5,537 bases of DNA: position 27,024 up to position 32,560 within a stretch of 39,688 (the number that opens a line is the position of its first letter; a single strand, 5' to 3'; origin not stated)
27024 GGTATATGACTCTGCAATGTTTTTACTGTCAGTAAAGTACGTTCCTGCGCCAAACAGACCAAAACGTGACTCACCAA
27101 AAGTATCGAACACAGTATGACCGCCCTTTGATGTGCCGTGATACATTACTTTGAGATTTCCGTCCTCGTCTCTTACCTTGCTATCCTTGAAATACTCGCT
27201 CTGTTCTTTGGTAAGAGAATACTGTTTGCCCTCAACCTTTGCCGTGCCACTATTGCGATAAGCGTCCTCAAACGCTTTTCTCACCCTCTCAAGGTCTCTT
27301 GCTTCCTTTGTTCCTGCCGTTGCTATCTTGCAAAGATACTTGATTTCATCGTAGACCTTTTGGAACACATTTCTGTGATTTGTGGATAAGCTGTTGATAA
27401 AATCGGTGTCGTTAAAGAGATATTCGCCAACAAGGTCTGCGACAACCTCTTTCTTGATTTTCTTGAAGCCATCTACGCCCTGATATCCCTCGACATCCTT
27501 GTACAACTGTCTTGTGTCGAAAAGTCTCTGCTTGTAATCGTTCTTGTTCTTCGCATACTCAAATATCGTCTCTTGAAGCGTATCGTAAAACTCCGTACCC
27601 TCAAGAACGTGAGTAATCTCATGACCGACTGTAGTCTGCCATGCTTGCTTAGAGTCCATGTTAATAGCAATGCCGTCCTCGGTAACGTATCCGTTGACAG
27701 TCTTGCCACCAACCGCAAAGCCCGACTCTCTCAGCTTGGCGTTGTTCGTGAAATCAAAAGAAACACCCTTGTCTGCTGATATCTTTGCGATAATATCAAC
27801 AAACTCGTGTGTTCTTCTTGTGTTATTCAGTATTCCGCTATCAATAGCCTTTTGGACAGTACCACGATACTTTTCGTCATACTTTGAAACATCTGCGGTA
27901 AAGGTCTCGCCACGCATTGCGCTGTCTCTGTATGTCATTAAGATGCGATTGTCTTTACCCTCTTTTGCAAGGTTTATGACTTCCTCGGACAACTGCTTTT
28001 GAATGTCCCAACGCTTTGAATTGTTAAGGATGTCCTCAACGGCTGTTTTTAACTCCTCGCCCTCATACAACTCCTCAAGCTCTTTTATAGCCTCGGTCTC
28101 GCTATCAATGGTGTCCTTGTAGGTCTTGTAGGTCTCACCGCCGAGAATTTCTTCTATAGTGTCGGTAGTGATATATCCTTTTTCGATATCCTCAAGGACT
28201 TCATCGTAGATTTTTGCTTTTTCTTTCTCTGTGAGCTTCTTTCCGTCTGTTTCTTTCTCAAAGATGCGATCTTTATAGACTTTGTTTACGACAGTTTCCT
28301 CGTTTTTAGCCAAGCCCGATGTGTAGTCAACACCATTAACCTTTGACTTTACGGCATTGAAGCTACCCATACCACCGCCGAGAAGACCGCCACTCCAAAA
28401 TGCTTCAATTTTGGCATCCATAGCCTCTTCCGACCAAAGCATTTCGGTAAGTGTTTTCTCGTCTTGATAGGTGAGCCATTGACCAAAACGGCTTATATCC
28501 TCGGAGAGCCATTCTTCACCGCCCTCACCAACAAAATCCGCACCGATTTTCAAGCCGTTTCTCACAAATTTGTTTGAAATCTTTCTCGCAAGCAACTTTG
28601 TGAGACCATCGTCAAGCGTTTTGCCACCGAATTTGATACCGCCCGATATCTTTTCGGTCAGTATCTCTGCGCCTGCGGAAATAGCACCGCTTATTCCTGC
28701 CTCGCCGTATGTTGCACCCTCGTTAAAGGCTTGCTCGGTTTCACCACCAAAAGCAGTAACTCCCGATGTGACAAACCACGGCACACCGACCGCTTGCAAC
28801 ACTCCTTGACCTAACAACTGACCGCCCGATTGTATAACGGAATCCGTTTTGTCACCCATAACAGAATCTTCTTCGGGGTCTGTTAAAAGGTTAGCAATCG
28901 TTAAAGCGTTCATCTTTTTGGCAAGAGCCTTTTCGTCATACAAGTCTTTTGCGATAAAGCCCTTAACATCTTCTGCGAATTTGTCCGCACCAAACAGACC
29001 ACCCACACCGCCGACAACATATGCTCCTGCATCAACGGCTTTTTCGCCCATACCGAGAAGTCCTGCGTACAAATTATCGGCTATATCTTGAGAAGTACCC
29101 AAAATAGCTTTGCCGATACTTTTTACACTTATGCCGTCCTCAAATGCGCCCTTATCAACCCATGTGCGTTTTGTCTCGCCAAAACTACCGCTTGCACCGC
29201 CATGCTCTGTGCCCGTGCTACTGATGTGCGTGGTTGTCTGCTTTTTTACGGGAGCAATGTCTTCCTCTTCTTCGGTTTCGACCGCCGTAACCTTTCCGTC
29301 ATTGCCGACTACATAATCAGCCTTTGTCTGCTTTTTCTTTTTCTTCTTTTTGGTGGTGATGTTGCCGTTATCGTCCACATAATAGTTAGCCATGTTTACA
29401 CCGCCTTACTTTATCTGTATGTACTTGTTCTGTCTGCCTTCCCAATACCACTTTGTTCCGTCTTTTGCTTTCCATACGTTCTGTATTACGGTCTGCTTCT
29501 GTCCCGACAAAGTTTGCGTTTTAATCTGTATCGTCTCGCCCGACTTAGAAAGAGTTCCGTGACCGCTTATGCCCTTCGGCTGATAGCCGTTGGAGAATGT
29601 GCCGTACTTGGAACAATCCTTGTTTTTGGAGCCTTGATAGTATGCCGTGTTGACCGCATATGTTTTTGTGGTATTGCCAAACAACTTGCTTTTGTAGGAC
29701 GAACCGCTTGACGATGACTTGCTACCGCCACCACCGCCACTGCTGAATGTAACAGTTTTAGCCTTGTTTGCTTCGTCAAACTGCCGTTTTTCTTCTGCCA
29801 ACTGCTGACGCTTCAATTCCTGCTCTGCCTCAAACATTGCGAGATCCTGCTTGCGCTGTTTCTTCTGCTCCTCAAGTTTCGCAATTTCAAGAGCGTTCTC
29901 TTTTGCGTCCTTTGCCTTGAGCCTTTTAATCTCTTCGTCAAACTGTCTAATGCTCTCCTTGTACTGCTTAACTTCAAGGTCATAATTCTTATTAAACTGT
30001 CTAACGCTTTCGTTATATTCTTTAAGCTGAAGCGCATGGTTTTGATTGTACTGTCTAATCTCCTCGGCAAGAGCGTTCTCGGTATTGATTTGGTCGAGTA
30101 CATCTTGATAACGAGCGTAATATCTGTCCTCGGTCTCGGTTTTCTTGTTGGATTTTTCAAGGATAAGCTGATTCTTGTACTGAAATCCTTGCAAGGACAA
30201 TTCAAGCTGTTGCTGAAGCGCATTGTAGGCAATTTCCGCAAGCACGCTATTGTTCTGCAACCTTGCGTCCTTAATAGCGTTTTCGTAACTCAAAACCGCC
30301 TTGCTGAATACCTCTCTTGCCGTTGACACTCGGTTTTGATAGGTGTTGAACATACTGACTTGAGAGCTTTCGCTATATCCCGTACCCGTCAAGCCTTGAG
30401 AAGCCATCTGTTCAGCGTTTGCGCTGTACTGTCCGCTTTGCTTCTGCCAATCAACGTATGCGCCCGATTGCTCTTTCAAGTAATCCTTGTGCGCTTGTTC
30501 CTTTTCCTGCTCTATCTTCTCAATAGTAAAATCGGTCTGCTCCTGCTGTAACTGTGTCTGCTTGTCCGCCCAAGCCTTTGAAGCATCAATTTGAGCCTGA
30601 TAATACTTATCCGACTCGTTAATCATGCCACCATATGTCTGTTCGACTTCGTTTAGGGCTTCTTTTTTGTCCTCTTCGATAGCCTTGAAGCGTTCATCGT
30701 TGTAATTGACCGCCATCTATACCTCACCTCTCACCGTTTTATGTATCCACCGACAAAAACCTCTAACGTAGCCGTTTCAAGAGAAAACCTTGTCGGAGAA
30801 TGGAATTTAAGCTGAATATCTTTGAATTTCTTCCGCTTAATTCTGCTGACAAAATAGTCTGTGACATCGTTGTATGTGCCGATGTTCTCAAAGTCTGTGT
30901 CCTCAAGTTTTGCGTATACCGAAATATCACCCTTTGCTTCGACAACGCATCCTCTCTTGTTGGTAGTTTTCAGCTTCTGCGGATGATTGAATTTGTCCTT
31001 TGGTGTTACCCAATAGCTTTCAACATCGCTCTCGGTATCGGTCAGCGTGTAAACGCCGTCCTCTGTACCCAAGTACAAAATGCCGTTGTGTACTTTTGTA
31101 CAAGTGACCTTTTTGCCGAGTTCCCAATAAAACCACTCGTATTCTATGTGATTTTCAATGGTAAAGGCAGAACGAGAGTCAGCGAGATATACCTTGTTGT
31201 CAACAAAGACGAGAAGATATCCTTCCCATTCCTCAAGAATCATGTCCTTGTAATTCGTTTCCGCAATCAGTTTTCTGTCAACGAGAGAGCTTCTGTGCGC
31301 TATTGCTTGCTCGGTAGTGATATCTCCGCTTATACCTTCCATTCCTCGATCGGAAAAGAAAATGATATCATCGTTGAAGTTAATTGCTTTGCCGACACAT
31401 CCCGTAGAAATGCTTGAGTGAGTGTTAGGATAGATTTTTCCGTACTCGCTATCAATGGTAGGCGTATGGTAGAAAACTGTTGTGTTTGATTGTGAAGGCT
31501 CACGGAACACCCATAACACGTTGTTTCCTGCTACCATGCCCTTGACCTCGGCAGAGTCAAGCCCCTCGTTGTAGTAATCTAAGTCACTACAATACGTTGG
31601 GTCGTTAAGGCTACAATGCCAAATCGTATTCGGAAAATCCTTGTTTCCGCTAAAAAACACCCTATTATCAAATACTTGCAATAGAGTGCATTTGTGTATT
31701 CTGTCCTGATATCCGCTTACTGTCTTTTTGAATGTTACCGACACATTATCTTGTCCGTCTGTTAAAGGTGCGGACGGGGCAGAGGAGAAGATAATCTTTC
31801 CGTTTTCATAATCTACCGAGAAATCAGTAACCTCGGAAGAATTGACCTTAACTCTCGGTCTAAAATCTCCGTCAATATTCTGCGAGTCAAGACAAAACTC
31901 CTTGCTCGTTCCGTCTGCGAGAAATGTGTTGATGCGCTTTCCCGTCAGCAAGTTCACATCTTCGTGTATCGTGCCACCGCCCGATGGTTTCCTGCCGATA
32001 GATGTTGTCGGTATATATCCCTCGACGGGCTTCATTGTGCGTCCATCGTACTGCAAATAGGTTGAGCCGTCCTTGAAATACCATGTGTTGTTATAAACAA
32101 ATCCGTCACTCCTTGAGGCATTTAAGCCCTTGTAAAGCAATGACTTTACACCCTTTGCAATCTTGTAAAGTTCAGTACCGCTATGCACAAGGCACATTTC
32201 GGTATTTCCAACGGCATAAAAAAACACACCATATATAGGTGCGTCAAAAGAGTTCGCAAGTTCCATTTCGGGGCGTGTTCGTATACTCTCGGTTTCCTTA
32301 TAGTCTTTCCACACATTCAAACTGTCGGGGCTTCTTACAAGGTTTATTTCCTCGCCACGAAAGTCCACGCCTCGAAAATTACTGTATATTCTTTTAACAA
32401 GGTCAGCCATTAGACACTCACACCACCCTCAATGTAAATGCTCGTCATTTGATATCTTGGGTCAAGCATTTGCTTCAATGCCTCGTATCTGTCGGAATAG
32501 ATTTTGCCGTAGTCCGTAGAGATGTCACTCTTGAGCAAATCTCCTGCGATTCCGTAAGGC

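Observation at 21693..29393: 2566-aa polyvalent protein occupying 19% of the genome, in the position of ejection proteins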

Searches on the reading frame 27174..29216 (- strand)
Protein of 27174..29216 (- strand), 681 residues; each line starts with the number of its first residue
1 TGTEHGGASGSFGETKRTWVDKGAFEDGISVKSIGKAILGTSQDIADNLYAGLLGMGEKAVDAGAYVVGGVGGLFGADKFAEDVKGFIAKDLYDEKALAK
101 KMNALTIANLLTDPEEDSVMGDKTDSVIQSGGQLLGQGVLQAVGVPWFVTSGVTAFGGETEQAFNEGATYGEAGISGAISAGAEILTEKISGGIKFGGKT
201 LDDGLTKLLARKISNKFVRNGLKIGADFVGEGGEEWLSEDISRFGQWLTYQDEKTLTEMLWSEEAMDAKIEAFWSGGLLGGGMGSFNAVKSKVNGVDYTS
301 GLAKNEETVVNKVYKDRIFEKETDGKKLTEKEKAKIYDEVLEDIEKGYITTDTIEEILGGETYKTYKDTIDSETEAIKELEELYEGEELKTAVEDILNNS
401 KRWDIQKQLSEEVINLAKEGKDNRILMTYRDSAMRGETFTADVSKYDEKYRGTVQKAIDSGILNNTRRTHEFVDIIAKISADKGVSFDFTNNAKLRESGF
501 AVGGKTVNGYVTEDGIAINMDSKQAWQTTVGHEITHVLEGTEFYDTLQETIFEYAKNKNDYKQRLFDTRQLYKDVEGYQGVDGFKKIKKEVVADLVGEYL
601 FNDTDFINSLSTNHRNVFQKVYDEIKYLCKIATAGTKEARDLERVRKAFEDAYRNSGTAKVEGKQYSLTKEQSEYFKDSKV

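Call 29: predict_structure(alignment_id=A1)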
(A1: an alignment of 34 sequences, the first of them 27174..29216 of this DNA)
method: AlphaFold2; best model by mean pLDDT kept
length: 681 residues; sequences in the alignment: 34
mean_pLDDT: 72.7   pTM: 0.53
mean pLDDT of the five models: 72.7, 69.4, 67.0, 66.8, 62.8
residues with pLDDT >= 90: 139; 70-90: 238; 50-70: 235; < 50: 69
segments of 3 or more residues with pLDDT < 50: 1-17, 27-31, 192-210, 213-215, 659-668
pLDDT, mean of each block of 10 residues (from residue 1): 27 40 49 54 64 67 67 62 71 65 56 59 61 57 55 70 72 67 58 40 46 50 54 60 60 56 58 55 52 61 83 89 80 81 86 91 92 90 87 88 90 85 81 88 88 92 89 92 89 80 74 85 89 90 91 86 84 82 87 92 92 91 94 84 92 71 46 63 42
secondary structure, 60 per line:
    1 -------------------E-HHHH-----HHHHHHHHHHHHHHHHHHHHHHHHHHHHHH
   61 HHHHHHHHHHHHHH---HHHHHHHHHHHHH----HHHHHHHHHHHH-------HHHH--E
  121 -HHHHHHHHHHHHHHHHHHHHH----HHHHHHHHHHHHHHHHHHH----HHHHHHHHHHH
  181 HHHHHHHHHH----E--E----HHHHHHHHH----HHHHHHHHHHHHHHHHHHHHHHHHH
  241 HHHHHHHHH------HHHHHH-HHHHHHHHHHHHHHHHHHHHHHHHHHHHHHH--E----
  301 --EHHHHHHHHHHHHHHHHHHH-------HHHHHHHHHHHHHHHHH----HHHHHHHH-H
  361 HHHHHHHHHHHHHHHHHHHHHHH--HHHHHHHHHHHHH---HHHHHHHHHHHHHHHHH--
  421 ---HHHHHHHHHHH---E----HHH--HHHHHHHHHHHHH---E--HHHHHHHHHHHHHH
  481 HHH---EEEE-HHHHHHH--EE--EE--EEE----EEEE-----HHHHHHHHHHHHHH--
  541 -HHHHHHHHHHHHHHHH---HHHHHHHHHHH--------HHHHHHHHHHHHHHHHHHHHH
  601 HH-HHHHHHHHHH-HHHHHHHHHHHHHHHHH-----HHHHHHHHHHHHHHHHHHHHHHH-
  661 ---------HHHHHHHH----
elements in order (helices of 4 or more, strands of 3 or more residues): H22-25 H31-74 H78-90 H95-106 H114-117 H122-142 H147-165 H170-190 H203-211 H216-249 H256-261 H263-293 H304-322 H330-346 H351-358 H360-383 H386-398 H402-418 H424-434 H448-460 H467-483 E487-490 H492-498 E509-511 E516-519 H525-538 H542-557 H561-571 H580-602 H604-613 H615-631 H637-659 H670-677

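Call 32: fold_search(model_id=the predicted structure, library=pdb)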
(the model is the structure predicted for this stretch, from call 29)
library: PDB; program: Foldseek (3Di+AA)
matches with E <= 10: 251; with E <= 0.001: 0
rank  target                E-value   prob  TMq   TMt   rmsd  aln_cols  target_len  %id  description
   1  8pm6                  2.9e-01  0.12  0.12  0.10  37.3       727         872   10  Human bile salt export pump (BSEP) in complex with inhibitor GBM in nanodiscs (released 2023-11-22)
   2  8b37_A                3.9e-01  0.08  0.10  0.10  31.2       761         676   10  Crystal structure of Pyrobaculum aerophilum potassium-independent proton pumping membrane integral pyrophosphatase in  (released 2024-01-17)
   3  8b23_B                3.9e-01  0.08  0.10  0.10  30.7       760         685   10  Time-resolved structure of K+-dependent Na+-PPase from Thermotoga maritima 600-seconds post reaction initiation with N (released 2024-01-17)
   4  7crz                  8.6e-01  0.05  0.08  0.10  29.3       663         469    8  Crystal structure of human glucose transporter GLUT3 bound with C3361 (released 2021-01-13)
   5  9v4g_C                1.0e+00  0.06  0.06  0.11  23.2       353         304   11  Prenyltransferase Ord1 wild type (released 2025-10-01)
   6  8bnt_B                1.1e+00  0.11  0.07  0.15  22.2       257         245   10  The DH domain of ARHGEF2 bound to RhoA (released 2022-12-07)
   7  9g2x_B                1.1e+00  0.10  0.08  0.09  24.6       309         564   14  Cryo-EM structure of IrtAB in outward-occluded state in presence of mycobactin under turnover conditions in LMNG (released 2024-12-18)
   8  6ysg_A                1.1e+00  0.04  0.10  0.06  27.1       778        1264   10  Magnesium chelatase H subunit (ChlH) from Synechocystis sp.PCC6803 to 2.54 A resolution (released 2020-12-09)
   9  7g8l_B                1.2e+00  0.18  0.08  0.19  22.1       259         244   12  ARHGEF2 PanDDA analysis group deposition -- ARHGEF2 and RhoA in complex with Z1251207602 (released 2023-07-12)
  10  7z8s_E                1.2e+00  0.07  0.12  0.08  28.9       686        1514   11  Mot1:TBP:DNA - post hydrolysis state (released 2023-03-29)
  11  8uhw_F                1.7e+00  0.08  0.08  0.13  17.2       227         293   12  The structure of the Clostridium thermocellum AdhE spirosome (released 2024-08-21)
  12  9bn0                  1.7e+00  0.07  0.12  0.05  26.7       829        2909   10  State-7 of motor domain from full-length human dynein-1 in apo condition (released 2025-04-23)
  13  6ysg_B                1.7e+00  0.04  0.11  0.08  25.4       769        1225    8  Magnesium chelatase H subunit (ChlH) from Synechocystis sp.PCC6803 to 2.54 A resolution (released 2020-12-09)
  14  4q9h                  1.7e+00  0.02  0.07  0.05  35.8       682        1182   11  P-glycoprotein at 3.4 A resolution (released 2015-03-04)
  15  8vsi_B                2.0e+00  0.11  0.09  0.11  24.7       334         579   10  Mechanistic Insights Revealed by YbtPQ in the Occluded State (released 2024-04-10)
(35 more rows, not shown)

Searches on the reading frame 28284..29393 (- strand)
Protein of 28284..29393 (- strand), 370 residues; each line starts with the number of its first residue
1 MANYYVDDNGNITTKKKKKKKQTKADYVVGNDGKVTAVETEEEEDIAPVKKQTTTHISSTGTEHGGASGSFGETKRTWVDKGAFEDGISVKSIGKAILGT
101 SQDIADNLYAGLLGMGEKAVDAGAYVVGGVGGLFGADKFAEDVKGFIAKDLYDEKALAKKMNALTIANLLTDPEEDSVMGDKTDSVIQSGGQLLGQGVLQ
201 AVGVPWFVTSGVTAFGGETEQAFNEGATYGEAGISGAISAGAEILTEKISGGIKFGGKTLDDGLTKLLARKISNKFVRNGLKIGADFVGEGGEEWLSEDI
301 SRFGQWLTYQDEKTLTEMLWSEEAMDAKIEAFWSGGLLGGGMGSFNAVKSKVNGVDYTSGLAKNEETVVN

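Call 11: search_protein_families(library=pfam, proteins=[window:28314-29393:-], max_evalue=5)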
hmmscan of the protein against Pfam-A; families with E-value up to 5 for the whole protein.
window:28314-29393:- (360 aa): 3 families
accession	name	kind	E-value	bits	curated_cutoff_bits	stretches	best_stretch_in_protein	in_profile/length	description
PF04956.18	TrbC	-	0.035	14.7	27.9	0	159-223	13-75/98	TrbC/VIRB2 pilin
PF23827.1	DUF7197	-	0.15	12.1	27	1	9-91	154-236/245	Family of unknown function (DUF7197)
PF15289.11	RFXA_RFXANK_bdg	-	2.7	8.6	26.1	1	13-56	30-71/122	Regulatory factor X-associated C-terminal binding domain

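Call 74: search_protein_families(library=phrogs, proteins=[window:28284-29393:-], max_evalue=1)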
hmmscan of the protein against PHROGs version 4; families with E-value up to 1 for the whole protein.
window:28284-29393:- (370 aa): 0 families

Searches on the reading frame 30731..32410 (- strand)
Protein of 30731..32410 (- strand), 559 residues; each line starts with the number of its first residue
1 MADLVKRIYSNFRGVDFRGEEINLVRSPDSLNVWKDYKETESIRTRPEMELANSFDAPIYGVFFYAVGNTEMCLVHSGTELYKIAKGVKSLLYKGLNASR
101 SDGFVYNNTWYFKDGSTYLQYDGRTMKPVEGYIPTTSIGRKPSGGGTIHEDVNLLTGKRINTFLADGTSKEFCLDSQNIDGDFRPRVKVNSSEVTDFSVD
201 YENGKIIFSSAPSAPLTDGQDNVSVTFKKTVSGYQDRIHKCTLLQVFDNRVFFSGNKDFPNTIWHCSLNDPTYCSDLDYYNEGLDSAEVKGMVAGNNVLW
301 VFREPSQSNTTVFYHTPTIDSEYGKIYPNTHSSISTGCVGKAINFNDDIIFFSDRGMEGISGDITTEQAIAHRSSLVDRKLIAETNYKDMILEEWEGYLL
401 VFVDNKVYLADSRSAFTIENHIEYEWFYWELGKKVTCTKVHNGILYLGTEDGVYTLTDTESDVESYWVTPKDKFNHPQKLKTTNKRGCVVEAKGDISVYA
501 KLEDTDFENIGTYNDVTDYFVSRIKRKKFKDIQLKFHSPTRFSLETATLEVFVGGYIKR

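Call 6: search_protein_families(library=phrogs, proteins=[window:30731-32410:-], max_evalue=0.001)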
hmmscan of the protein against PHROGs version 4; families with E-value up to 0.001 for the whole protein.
window:30731-32410:- (559 aa): 2 families
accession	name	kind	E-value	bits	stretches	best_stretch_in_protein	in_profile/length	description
phrog_3287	-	head and packaging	1.6e-14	54.7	1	26-356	27-272/524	virion structural protein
phrog_5107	-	lysis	2.5e-05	23.9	0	336-502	270-449/533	amidase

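Call 73: search_protein_families(library=pfam, proteins=[window:30731-32410:-], max_evalue=0.01)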
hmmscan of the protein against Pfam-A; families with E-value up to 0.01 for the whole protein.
window:30731-32410:- (559 aa): 0 families
